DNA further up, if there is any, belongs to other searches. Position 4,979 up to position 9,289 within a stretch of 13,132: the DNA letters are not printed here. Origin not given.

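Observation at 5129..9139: Secreted 1337-aa chimera: beta-propeller + Ca-binding repeats + di-heme CCP/MauG-like core + unknown C-terminal domain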

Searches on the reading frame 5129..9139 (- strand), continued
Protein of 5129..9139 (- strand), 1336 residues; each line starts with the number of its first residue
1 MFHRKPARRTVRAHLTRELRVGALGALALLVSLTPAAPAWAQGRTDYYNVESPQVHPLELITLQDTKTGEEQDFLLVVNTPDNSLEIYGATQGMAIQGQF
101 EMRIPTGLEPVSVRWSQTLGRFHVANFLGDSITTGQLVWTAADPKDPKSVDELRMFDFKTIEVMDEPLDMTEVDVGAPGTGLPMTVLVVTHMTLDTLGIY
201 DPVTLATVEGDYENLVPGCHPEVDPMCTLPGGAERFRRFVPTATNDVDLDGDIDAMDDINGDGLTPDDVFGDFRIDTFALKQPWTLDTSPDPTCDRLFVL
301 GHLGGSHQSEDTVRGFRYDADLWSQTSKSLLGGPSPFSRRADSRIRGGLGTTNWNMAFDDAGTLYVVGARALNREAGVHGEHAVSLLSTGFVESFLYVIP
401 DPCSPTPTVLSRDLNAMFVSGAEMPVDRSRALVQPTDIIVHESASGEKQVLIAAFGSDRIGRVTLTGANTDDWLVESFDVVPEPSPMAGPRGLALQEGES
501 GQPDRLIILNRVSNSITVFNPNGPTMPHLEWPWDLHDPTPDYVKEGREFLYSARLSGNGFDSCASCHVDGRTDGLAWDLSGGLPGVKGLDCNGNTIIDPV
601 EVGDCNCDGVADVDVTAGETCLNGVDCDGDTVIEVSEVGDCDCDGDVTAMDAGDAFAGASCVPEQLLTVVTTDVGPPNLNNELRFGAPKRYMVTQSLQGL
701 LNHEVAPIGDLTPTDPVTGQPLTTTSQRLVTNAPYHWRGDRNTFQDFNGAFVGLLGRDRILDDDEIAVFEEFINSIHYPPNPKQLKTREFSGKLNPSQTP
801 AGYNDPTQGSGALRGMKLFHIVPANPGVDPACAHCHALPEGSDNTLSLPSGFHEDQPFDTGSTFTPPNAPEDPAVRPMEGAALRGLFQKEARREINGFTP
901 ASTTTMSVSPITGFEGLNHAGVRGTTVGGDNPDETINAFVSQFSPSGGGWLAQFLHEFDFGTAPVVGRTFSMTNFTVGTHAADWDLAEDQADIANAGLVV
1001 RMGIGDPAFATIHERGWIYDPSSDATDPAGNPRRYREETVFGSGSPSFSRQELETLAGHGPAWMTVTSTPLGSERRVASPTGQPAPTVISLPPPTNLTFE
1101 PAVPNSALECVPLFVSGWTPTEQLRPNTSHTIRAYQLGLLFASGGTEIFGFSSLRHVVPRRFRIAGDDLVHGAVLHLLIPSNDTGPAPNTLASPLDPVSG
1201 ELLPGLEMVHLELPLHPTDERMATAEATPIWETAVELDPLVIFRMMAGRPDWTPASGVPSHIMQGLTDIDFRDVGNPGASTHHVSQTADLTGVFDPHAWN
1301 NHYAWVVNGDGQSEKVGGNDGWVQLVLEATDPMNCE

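Call 14: search_solved_structures(query=A1, max_evalue=1, show_alignments=3)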
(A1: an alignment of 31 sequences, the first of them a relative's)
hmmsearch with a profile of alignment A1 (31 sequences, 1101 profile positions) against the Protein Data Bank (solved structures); distinct sequences matched with E-value up to 1: 20.
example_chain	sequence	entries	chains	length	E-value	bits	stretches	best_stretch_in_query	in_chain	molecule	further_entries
1l0q_A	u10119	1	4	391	6.9e-10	40.4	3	52-151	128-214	Surface layer protein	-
5c2v_B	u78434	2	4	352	3.4e-08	34.8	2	77-116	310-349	HYDRAZINE SYNTHASE BETA SUBUNIT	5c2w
6e1c_A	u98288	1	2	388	1e-06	29.9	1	458-498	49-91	Di-heme enzyme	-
5c2v_C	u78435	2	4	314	0.00024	22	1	447-498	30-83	HYDRAZINE SYNTHASE GAMMA SUBUNIT | Hypothetical (Di heme) protein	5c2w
9qdt_A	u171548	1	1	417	0.0021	18.9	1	595-653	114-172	Probable cytochrome c peroxidase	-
1iqc_A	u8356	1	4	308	0.0022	18.8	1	457-506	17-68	di-heme peroxidase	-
6n4v_Af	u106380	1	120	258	0.0055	17.5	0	769-866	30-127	Coat protein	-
3o5c_A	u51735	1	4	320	0.0069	17.2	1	454-498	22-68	Cytochrome c551 peroxidase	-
4aao_A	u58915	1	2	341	0.1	13.3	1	454-501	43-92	CYTOCHROME C551 PEROXIDASE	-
4aal_A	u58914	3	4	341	0.11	13.3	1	454-501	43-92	CYTOCHROME C551 PEROXIDASE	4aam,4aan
6v59_A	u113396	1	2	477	0.16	12.6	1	452-487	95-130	Di-haem cytochrome c peroxidase family protein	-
6nx0_A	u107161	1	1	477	0.17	12.6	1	452-487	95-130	Di-haem cytochrome c peroxidase family protein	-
1zzh_A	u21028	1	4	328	0.17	12.6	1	452-513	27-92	cytochrome c peroxidase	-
6qkn_A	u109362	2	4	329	0.19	12.4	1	455-484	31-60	Cytochrome-c peroxidase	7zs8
6fu3_A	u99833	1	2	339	0.2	12.3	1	455-484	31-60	Protein CcpR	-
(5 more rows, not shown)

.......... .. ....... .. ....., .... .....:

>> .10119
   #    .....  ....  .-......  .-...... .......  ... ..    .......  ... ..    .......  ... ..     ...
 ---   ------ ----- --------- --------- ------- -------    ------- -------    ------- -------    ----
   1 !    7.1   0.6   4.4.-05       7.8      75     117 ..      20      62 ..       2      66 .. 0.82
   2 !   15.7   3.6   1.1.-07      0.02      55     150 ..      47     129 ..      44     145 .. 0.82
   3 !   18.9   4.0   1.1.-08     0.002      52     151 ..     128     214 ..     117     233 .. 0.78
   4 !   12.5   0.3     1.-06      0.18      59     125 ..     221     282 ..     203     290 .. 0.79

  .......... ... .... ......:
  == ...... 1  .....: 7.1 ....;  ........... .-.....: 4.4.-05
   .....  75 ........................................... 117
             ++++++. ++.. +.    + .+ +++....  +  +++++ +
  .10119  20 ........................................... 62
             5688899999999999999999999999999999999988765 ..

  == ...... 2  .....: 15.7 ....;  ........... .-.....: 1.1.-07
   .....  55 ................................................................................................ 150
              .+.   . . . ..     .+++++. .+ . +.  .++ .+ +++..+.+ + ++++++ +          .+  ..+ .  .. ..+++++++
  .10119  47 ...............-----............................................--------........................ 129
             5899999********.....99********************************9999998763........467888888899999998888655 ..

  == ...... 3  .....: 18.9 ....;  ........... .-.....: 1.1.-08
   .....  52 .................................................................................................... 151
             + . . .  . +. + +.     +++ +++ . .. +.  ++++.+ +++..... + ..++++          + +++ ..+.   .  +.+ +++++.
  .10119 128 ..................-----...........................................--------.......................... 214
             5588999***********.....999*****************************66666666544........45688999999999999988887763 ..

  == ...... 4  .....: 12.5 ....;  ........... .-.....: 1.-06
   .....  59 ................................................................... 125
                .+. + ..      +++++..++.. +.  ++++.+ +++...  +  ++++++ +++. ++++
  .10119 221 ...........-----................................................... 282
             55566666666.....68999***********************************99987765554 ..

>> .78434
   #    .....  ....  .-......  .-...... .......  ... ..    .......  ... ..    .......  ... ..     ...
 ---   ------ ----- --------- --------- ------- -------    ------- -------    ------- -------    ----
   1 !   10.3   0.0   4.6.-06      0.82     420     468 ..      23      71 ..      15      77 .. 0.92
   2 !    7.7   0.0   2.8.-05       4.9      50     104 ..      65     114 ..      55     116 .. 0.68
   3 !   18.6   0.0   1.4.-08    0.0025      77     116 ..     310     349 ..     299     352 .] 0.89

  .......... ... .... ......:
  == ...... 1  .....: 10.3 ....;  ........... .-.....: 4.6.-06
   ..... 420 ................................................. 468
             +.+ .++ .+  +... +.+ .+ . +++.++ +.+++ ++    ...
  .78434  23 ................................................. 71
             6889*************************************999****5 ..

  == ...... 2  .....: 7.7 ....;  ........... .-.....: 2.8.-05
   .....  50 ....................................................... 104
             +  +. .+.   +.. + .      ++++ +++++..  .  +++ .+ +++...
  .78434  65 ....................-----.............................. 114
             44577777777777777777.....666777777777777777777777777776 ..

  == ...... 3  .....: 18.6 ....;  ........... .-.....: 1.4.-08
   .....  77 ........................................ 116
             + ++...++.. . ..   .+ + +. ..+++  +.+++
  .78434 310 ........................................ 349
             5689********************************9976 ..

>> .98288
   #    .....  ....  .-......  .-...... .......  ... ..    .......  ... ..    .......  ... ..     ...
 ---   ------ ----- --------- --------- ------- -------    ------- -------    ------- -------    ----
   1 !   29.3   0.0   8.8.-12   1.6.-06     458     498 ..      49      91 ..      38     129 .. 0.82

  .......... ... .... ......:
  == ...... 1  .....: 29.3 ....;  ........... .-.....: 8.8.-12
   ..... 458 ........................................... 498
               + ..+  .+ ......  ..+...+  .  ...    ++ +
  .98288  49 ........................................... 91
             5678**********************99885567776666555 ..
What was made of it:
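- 7535..9016 (-): Seven-bladed YVTN-type beta-propeller, aa ~42-535. The family profile matches 1l0q at 7e-10 and 5c2v_B at 3e-8 (call 14).
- On Hydrazine synthase (HZS beta + gamma): Profile E-values are 3e-8 and 2e-4 (call 14).
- On YVTN / YncE-type 7-bladed beta-propellers (PF10282, PF21783): The profile matches the YVTN protein 1l0q at 7e-10 (call 14).
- The family profile matches HZS-beta at 3e-8, HZS-gamma at 2e-4 and MbnH-like 6e1c at 1e-6 by sequence (call 14).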

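Call 17: find_encoding_contigs(protein=P0026, flank=10000, max_places=2)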
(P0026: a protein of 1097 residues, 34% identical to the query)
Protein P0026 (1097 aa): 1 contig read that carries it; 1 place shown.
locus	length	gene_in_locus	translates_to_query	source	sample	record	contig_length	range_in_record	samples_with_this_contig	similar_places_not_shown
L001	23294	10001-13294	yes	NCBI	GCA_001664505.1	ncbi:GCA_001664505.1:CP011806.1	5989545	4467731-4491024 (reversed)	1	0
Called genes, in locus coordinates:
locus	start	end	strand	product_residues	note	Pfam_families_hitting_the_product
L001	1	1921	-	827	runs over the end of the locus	PF13424:TPR_12 (weak), PF12770:CHAT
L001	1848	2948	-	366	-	-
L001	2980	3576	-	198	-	PF04542:Sigma70_r2 (weak), PF08281:Sigma70_r4_2 (weak), PF04545:Sigma70_r4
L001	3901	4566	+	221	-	-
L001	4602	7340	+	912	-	PF12770:CHAT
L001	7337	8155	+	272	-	-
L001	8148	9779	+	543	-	PF00082:Peptidase_S8 (faint)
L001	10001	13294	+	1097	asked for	-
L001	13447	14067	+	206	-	-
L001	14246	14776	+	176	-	PF00588:SpoU_methylase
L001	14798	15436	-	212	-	PF00440:TetR_N, PF13305:TetR_C_33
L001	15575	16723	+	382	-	PF25973:BSH_CzcB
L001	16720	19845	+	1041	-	PF00873:ACR_tran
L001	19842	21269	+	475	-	PF02321:OEP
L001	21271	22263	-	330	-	PF08240:ADH_N, PF00107:ADH_zinc_N, PF13602:ADH_zinc_N_2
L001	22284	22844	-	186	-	PF07638:Sigma70_ECF, PF08281:Sigma70_r4_2, PF04545:Sigma70_r4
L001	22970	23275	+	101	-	PF12823:DUF3817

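Call 18: find_encoding_contigs(protein=P0009, flank=10000, max_places=2)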
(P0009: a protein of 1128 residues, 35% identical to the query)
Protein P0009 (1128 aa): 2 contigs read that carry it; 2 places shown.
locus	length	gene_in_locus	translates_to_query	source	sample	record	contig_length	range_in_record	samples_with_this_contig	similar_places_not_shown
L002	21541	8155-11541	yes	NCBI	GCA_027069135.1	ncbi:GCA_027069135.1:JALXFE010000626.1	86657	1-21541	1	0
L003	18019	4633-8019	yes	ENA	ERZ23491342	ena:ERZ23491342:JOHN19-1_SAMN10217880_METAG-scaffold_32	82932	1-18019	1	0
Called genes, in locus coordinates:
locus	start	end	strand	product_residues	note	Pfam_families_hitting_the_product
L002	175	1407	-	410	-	PF14690:Zn_ribbon_ISL3, PF13542:HTH_Tnp_ISL3, PF01610:DDE_Tnp_ISL3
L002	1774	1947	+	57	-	-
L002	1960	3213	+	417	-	-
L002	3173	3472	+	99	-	-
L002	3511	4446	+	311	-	-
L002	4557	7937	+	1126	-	-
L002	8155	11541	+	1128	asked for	-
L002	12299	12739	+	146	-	-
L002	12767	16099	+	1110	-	PF10670:DUF4198 (faint), PF13620:CarboxypepD_reg (weak), PF13715:CarbopepD_reg_2 (faint), PF22904:NOMO1-like_2nd (faint), PF13620:CarboxypepD_reg (weak), PF17210:SdrD_B (faint), PF13620:CarboxypepD_reg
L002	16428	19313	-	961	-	PF01804:Penicil_amidase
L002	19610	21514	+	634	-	PF13522:GATase_6, PF13537:GATase_7, PF00733:Asn_synthase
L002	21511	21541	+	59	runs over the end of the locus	-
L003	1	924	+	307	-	?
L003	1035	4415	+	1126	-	-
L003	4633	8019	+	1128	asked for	-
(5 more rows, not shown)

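Call 20: find_encoding_contigs(protein=P0004, flank=8000, max_places=1)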
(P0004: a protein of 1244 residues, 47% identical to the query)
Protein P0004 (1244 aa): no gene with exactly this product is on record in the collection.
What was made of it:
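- Tried and rejected: A look-up of paralogue P0004 found nothing on record (call 20).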

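Call 21: find_encoding_contigs(protein=P0002, flank=8000, max_places=1)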
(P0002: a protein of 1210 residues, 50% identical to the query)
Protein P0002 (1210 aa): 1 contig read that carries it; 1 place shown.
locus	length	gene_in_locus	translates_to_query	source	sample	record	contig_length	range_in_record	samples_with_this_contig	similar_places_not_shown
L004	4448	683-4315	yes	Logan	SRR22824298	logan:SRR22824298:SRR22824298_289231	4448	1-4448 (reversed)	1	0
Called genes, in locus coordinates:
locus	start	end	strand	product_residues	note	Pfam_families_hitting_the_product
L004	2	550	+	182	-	?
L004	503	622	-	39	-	-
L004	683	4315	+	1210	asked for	-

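Call 22: find_related_loci(query=A1, collection=genome_contigs, flank=6000)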
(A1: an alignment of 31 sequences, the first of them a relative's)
Query A1 (1336 aa) in genome_contigs; peptide patterns used: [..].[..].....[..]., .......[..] (x = any residue, [..] = any of these).
597 stretches matched a pattern (row limit reached: there are more); 388 encode a relative of the query (tblastn E <= 1e-3); the best 80 are kept; 79 distinct loci.
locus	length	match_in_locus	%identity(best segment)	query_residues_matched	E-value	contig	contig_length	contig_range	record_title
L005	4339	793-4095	36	17-1328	2e-89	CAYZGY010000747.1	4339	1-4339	MAG TPA_asm: uncultured Planctomycetia bacterium isolate binchicken_co141_54 genome assembly, contig: NODE_65610_length_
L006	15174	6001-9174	35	42-1328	7e-82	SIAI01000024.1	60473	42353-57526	MAG: Planctomycetota bacterium isolate Baikal-deep-G170 BACOMB-C1845, whole genome shotgun sequence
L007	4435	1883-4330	30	23-1022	1e-77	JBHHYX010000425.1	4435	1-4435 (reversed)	MAG: Acidobacteriota bacterium isolate Maj_2_bin.26 NODE_12283_length_4435_cov_5.159589, whole genome shotgun sequence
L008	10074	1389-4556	33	38-1328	2e-74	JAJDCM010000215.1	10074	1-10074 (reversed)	MAG: Planctomycetota bacterium isolate OFTM205 OFTM205_214, whole genome shotgun sequence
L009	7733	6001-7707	35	7-755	2e-73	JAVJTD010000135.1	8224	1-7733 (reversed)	MAG: Planctomycetota bacterium isolate G1-WW12-33 k141_44063, whole genome shotgun sequence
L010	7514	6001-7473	36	36-579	3e-72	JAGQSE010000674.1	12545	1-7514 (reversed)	MAG: Acidobacteria bacterium isolate HKST-UBA06 2011-04-20_1_(paired)_contig_534439, whole genome shotgun sequence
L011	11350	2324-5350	28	19-1250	6e-66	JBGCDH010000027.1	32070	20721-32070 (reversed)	MAG: Planctomycetota bacterium isolate SGMAG-78 contig27, whole genome shotgun sequence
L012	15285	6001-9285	32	12-1313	4e-64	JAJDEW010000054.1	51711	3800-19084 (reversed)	MAG: Planctomycetota bacterium isolate OFTM43 OFTM43_53, whole genome shotgun sequence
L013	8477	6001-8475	34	26-1080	1e-63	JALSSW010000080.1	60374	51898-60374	MAG: Planctomycetota bacterium isolate 356-308_metabat2_scaf2bin.073 356-308_scaffold_252_c1, whole genome shotgun seque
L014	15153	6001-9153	30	3-1328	1e-60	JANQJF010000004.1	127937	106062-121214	MAG: Planctomycetota bacterium isolate PL25a_bin.106 k99_5375652, whole genome shotgun sequence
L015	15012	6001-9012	29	41-1311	9e-80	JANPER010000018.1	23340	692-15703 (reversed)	MAG: Planctomycetota bacterium isolate VAR_78_metabat_20 VAR_78_k141_1835250, whole genome shotgun sequence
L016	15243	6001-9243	32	15-1328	5e-57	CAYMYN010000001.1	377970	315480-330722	MAG TPA_asm: uncultured Planctomycetaceae bacterium isolate binchicken_co315_74 genome assembly, contig: NODE_17_length_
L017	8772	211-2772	30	295-1328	3e-55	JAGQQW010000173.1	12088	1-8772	MAG: Planctomycetota bacterium isolate HKST-UBA76 NODE_174_length_12088_cov_4.138290, whole genome shotgun sequence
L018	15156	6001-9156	29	14-1328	1e-55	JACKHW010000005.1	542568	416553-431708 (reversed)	MAG: Planctomycetota bacterium isolate HK-STAS-PLAN-28 HK-STAS-PLAN-28_5, whole genome shotgun sequence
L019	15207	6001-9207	29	47-1328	4e-50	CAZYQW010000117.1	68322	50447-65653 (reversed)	MAG TPA_asm: uncultured Phycisphaeraceae bacterium isolate binchicken_co31_357 genome assembly, contig: k141_2941420, wh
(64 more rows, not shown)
